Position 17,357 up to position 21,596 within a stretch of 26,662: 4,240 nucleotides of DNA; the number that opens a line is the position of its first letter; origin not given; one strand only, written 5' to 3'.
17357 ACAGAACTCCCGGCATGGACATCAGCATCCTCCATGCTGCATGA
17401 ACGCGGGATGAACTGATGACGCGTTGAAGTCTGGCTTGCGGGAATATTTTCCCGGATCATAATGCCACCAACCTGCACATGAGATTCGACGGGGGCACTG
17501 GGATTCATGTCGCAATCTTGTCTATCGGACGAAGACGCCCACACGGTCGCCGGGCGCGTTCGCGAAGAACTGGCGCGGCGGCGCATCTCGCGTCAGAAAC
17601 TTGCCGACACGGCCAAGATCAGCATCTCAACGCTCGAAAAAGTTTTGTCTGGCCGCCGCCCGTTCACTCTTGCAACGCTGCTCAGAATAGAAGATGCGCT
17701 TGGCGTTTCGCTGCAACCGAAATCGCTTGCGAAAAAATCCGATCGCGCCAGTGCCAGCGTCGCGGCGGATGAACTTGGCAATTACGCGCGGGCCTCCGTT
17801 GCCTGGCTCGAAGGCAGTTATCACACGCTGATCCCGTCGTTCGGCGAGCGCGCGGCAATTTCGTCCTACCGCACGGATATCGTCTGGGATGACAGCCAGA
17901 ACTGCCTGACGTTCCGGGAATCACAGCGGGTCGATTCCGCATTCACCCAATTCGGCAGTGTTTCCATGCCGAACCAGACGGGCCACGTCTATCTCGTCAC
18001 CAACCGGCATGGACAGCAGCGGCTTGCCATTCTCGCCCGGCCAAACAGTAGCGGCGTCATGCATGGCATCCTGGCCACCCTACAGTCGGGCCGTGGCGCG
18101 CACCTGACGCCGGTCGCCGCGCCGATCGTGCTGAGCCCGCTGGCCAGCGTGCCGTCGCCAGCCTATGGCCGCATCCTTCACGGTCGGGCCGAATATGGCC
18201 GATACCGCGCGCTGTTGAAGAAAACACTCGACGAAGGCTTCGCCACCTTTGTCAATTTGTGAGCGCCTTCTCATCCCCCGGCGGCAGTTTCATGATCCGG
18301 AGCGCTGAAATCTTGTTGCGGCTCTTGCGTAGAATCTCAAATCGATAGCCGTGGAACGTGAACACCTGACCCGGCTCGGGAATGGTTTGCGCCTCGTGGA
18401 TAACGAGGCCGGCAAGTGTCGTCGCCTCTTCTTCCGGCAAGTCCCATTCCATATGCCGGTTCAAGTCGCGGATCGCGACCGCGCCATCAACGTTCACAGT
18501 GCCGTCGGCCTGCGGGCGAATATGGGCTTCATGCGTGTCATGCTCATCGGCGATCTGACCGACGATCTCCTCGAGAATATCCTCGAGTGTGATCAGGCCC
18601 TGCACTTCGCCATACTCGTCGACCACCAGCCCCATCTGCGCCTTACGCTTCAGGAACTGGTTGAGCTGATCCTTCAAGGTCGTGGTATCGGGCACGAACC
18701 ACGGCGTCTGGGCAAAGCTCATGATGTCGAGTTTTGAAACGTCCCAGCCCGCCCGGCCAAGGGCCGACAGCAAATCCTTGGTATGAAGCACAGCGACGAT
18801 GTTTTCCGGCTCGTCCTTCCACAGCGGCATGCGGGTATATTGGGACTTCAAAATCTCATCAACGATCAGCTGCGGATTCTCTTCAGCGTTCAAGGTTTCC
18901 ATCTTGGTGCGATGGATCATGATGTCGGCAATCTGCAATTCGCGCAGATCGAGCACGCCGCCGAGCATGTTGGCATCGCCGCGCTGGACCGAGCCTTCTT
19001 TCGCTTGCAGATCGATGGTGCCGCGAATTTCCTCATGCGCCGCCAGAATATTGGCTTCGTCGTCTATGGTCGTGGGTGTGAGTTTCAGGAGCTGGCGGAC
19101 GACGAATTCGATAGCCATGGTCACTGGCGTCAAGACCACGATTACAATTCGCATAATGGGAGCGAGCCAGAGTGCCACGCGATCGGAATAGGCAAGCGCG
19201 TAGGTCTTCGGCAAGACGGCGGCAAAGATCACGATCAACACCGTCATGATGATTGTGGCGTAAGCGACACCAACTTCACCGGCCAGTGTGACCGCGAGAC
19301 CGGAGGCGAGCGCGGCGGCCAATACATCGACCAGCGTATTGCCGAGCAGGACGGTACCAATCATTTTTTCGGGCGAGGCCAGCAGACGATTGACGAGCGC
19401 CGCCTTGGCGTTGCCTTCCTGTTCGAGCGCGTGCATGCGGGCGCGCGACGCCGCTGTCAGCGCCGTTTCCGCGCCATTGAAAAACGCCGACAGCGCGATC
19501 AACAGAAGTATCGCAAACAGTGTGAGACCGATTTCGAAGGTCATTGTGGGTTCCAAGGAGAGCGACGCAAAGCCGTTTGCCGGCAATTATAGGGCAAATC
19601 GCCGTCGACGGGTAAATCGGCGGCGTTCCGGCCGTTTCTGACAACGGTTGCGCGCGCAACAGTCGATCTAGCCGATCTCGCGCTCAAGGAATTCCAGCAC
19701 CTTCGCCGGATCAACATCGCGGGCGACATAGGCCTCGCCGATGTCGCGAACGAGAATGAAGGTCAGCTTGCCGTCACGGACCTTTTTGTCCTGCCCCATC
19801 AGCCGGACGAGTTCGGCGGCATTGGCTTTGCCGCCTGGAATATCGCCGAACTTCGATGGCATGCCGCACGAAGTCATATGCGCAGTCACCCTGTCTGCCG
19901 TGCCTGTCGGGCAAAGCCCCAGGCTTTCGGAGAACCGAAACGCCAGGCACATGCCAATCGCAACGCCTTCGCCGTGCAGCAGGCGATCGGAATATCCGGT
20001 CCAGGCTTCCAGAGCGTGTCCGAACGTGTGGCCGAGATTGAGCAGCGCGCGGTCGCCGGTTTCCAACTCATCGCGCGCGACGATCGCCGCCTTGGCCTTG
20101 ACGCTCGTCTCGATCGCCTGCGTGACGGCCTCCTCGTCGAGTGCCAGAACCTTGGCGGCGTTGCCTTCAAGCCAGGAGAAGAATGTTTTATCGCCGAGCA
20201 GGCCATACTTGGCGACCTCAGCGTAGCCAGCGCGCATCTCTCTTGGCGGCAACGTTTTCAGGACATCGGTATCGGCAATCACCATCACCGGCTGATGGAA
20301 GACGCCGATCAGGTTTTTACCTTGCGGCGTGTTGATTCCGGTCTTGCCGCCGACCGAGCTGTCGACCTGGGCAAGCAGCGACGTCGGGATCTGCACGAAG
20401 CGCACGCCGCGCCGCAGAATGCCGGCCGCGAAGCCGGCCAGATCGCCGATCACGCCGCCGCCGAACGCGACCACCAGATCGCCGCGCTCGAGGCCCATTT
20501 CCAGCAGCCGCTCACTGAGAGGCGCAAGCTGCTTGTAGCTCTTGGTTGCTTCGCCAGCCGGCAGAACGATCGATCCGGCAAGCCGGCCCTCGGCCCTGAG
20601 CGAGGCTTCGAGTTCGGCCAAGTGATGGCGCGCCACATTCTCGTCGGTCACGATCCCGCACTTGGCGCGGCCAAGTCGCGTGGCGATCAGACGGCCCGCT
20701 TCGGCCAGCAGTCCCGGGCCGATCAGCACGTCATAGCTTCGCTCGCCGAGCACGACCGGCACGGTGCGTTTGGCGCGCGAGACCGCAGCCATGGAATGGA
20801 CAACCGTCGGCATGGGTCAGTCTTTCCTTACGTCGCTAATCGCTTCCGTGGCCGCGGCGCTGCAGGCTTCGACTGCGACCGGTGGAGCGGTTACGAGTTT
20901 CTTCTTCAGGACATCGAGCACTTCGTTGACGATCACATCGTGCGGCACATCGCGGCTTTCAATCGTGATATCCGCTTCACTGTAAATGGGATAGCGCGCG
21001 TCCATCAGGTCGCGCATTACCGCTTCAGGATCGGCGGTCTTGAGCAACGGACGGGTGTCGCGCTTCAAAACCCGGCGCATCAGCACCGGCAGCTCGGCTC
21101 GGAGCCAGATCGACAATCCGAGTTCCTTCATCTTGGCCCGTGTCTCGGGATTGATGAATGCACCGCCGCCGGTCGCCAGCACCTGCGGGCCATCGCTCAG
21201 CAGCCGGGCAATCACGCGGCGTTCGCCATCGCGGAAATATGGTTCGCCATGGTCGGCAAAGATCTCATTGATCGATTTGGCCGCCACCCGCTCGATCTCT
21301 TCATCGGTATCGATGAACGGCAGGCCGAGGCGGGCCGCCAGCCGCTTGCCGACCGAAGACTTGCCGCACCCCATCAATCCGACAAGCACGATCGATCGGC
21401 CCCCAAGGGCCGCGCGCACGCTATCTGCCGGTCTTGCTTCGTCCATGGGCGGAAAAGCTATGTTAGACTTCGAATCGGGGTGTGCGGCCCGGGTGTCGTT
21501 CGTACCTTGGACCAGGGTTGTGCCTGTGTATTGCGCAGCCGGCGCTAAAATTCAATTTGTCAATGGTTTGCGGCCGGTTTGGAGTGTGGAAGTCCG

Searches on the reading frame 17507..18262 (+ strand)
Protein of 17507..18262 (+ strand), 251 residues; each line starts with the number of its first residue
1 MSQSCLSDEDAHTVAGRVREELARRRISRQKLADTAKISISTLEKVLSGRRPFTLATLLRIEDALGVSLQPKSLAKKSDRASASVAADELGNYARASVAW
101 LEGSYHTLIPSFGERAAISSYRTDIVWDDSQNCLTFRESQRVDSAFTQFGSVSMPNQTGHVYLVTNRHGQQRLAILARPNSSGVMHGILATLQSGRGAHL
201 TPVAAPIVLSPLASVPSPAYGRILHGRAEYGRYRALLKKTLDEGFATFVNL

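Call 13: search_protein_families(library=pfam, proteins=[window:17507-18262:+])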
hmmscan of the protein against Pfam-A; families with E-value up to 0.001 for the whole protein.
window:17507-18262:+ (251 aa): 3 families
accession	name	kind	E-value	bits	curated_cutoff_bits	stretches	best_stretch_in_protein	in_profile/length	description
PF01381.28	HTH_3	-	1.9e-07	31.4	23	1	19-70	2-53/55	Helix-turn-helix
PF13560.12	HTH_31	-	3.8e-06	27.5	27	1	19-68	7-57/64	Helix-turn-helix domain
PF13443.12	HTH_26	-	4.6e-05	24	22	1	18-69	2-54/63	Cro/C1-type HTH DNA-binding domain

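Call 74: search_protein_families(library=ncbifam, proteins=[window:17507-18259:+], max_evalue=0.1)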
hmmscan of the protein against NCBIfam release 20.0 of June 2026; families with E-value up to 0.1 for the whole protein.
window:17507-18259:+ (251 aa): 8 families
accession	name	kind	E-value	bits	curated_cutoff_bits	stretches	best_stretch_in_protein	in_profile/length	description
NF006015.0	PRK08154.1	subfamily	2.3e-05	23.7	204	1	13-80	30-97/314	anaerobic benzoate catabolism transcriptional regulator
TIGR02607.1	antidote_HigA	equivalog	6.8e-05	22.6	47.7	1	20-68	14-62/81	HigA family addiction module antitoxin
NF038139.1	Reg_Aceta_RamB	equivalog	0.00016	20.4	700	1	14-68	3-57/465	acetate metabolism transcriptional regulator RamB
NF010465.0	PRK13890.1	equivalog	0.0034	17.5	96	1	22-70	14-62/121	conjugal transfer protein TrbA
TIGR03070.1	couple_hipB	subfamily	0.0057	16.6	71.65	1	20-69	9-58/58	type II toxin-antitoxin system Y4mF family antitoxin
NF038310.1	lysogeny_AimR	equivalog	0.0079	15.3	70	1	20-61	3-44/365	AimR family lysis-lysogeny pheromone receptor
TIGR00270.2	TIGR00270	equivalog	0.02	14.7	110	1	16-83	78-145/159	multiprotein bridging factor aMBF1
NF041951.1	phage_RstR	subfamily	0.042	14.1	80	1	24-70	13-59/108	RstR family transcriptional repressor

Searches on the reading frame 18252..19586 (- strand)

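Call 13: search_protein_families(library=pfam, proteins=[window:18252-19586:-])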
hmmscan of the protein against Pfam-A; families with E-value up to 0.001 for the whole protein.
window:18252-19586:- (444 aa): 3 families
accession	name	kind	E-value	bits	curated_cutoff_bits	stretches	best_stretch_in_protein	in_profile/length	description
PF01595.25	CNNM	-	6.7e-43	146.9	28.4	1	25-201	2-178/181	Cyclin M transmembrane N-terminal domain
PF03471.22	CorC_HlyC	-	6.7e-22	77.7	27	1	359-433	3-79/81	Transporter associated domain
PF00571.33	CBS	-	3.1e-12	47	24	1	295-342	9-56/57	CBS domain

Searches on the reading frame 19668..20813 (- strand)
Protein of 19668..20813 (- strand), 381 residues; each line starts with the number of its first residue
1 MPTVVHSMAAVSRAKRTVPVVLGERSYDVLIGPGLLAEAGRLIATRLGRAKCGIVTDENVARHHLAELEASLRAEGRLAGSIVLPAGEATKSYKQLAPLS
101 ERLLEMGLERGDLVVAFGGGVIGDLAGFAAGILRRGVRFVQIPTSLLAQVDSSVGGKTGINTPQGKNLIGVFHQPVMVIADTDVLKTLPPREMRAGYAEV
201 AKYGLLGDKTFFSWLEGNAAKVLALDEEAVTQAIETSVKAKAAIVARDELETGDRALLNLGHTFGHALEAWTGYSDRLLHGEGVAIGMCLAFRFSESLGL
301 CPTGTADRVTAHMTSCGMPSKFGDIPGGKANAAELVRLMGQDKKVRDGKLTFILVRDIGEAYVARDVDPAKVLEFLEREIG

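Call 13: search_protein_families(library=pfam, proteins=[window:19668-20813:-])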
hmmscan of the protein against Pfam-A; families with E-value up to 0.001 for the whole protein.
window:19668-20813:- (381 aa): 4 families
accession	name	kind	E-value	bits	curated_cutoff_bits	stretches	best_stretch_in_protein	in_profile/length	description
PF01761.26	DHQ_synthase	-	1.7e-46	157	24.2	1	82-194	2-114/115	3-dehydroquinate synthase N-terminal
PF24621.2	DHQS_C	-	6.1e-46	156.4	27.6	1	196-345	1-144/144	3-dehydroquinate synthase C-terminal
PF13685.12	Fe-ADH_2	-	2.9e-10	40.8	28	1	31-189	2-149/149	Iron-containing alcohol dehydrogenase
PF00465.25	Fe-ADH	-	3.8e-06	27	31.3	1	29-161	4-144/168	Iron-containing alcohol dehydrogenase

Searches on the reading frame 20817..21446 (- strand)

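Call 13: search_protein_families(library=pfam, proteins=[window:20817-21446:-])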
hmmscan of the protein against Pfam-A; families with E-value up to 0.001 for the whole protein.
window:20817-21446:- (209 aa): 5 families
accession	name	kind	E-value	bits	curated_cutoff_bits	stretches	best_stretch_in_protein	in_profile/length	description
PF01202.28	SKI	-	2.1e-47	161.6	22.1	1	25-180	1-158/159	Shikimate kinase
PF13238.12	AAA_18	-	2.5e-08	34.9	29.4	1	19-133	1-115/128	AAA domain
PF13189.12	Cytidylate_kin2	-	3.1e-06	27.9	28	1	21-57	4-39/176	Cytidylate kinase-like family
PF13671.12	AAA_33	-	4.5e-06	27.5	27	1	19-106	2-88/143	AAA domain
PF01078.27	Mg_chelatase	-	0.00053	19.9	20.3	1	12-64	18-68/207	Magnesium chelatase, subunit ChlI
